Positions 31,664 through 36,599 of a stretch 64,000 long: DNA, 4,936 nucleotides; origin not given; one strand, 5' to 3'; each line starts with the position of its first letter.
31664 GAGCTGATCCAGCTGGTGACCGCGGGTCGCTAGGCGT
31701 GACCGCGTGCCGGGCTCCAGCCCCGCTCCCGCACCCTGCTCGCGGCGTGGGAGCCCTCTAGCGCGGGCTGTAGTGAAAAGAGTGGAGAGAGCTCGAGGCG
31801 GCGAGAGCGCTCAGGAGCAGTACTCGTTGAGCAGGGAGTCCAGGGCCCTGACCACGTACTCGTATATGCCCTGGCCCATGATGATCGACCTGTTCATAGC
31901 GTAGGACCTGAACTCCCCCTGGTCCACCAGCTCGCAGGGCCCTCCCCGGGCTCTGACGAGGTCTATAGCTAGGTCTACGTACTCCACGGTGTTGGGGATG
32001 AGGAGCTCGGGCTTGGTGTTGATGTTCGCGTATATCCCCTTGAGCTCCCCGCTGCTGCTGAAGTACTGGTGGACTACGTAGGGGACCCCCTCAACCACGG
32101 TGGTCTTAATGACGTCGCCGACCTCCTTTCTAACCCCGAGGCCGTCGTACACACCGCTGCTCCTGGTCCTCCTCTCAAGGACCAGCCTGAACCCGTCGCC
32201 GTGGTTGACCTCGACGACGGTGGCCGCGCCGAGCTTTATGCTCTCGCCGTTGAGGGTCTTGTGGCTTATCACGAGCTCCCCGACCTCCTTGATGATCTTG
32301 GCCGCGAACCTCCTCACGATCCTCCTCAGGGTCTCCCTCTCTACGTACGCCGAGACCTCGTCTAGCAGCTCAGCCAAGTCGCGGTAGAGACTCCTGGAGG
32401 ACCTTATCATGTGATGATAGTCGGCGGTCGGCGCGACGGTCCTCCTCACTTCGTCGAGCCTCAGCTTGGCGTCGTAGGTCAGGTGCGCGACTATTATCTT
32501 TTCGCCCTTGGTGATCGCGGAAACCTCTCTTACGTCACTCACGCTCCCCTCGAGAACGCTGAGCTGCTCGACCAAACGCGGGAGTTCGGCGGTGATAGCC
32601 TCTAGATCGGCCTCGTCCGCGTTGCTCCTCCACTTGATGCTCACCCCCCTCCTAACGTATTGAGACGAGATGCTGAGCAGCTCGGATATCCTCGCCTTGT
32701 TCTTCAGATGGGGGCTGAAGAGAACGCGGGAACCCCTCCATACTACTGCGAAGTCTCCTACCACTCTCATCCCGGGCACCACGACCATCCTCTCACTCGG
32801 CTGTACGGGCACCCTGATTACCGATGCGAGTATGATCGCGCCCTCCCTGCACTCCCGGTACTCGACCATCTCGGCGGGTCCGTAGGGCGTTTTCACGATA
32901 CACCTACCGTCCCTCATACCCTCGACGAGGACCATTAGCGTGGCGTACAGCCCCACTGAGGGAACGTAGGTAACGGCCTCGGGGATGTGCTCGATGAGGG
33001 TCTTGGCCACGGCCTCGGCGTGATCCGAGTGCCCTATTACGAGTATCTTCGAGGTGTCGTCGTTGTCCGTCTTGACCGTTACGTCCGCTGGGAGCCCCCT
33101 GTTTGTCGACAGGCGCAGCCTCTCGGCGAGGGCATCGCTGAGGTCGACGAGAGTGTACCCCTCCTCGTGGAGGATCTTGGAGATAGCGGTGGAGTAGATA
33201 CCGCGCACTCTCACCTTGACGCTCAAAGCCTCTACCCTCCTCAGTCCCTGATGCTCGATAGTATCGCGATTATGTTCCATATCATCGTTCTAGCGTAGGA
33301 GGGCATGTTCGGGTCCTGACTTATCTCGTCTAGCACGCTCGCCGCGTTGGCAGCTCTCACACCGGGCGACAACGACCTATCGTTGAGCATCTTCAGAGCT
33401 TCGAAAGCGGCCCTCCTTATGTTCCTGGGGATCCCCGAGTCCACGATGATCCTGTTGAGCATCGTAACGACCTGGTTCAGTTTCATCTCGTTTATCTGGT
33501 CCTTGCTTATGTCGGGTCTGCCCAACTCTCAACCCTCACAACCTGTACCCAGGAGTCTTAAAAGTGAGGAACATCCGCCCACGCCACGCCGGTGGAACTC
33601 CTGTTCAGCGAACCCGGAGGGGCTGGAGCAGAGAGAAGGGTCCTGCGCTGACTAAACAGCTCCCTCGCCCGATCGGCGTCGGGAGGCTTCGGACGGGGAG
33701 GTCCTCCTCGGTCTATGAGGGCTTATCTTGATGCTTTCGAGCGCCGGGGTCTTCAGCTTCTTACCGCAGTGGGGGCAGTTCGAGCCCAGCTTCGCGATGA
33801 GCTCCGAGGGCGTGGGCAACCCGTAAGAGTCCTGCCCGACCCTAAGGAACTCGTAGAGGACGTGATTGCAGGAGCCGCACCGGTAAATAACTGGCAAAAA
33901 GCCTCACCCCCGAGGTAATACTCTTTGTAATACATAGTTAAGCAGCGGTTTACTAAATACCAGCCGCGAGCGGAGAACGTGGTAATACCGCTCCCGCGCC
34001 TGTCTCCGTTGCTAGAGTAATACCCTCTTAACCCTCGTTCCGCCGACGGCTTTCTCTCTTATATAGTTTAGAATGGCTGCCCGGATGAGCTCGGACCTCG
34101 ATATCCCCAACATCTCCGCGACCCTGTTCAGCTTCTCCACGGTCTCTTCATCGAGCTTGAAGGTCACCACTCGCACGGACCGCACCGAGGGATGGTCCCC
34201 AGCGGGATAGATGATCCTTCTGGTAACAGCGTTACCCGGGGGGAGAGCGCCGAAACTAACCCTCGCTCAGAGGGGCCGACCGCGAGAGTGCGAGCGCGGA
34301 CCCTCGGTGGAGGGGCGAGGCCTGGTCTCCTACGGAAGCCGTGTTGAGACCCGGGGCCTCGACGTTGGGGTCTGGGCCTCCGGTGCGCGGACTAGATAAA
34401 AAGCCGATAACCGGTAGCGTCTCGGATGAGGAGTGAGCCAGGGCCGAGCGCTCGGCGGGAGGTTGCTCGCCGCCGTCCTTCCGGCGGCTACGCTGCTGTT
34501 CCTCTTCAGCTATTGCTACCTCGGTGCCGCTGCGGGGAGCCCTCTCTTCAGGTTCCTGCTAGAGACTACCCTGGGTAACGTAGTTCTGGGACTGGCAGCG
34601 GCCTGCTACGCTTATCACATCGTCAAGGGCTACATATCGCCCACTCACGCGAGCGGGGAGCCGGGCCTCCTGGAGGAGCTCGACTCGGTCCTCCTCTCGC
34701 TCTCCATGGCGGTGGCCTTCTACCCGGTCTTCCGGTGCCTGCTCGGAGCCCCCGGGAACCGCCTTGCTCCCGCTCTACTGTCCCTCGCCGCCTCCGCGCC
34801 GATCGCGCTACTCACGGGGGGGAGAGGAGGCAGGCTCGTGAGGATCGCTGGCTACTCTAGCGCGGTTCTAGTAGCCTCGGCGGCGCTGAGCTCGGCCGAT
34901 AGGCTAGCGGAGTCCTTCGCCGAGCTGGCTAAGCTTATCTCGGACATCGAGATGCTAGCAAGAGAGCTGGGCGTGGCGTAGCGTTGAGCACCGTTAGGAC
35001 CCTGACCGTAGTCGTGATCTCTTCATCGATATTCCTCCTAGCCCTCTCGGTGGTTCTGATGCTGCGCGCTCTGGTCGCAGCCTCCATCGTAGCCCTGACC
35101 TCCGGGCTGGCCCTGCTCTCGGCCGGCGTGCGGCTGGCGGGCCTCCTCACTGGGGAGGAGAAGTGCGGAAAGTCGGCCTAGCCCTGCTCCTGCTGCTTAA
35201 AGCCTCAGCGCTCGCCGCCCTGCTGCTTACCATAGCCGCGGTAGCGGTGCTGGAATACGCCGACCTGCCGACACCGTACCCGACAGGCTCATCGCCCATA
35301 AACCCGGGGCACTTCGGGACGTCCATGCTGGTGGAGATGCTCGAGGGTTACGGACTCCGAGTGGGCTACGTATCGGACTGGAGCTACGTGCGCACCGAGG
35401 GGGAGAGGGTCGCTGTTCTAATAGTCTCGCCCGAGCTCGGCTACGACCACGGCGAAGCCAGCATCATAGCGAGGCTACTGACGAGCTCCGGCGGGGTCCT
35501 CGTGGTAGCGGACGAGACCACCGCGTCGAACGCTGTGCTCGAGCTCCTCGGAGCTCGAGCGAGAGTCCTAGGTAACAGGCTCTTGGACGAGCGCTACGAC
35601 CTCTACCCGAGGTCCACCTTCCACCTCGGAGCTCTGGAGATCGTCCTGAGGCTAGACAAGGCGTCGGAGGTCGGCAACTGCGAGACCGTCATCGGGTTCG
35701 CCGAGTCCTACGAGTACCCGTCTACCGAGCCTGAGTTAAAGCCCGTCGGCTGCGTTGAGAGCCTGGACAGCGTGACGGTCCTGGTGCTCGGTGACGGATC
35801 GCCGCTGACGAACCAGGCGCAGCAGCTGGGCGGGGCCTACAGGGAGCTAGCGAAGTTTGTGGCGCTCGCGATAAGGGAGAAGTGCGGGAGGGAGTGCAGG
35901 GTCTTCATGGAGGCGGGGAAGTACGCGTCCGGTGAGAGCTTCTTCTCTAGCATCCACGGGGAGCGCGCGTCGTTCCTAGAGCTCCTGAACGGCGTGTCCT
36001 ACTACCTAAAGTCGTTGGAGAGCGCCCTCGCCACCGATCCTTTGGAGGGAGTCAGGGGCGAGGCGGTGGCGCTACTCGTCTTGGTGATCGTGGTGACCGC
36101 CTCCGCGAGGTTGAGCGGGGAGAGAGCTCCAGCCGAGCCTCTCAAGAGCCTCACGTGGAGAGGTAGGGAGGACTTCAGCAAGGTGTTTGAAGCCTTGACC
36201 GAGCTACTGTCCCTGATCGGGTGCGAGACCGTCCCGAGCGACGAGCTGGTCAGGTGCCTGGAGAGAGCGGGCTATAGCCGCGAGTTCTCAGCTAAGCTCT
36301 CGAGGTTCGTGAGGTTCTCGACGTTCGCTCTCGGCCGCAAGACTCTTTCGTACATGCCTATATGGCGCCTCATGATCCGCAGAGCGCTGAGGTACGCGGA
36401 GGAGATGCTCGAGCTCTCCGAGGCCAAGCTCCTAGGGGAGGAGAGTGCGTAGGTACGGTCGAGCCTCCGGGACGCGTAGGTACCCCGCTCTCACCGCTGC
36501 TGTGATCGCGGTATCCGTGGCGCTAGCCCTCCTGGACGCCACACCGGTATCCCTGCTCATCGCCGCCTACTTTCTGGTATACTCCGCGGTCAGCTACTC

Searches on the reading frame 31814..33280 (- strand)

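Call 44: search_protein_families(library=pfam, proteins=[window:31814-33280:-], max_evalue=0.001)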
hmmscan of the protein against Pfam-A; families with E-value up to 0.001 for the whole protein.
window:31814-33280:- (489 aa): 1 family
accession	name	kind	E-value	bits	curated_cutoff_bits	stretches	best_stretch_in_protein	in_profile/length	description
PF04167.18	DUF402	-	2.6e-13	50.3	23.9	1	397-457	9-68/68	Protein of unknown function (DUF402)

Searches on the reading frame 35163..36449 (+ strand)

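Call 44: search_protein_families(library=pfam, proteins=[window:35163-36449:+], max_evalue=0.001)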
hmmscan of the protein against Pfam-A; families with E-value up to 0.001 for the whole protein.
window:35163-36449:+ (429 aa): 1 family
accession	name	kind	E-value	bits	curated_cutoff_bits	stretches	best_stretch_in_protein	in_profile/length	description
PF14258.12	DUF4350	-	1.3e-09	39.1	30.4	1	47-221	3-169/181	Domain of unknown function (DUF4350)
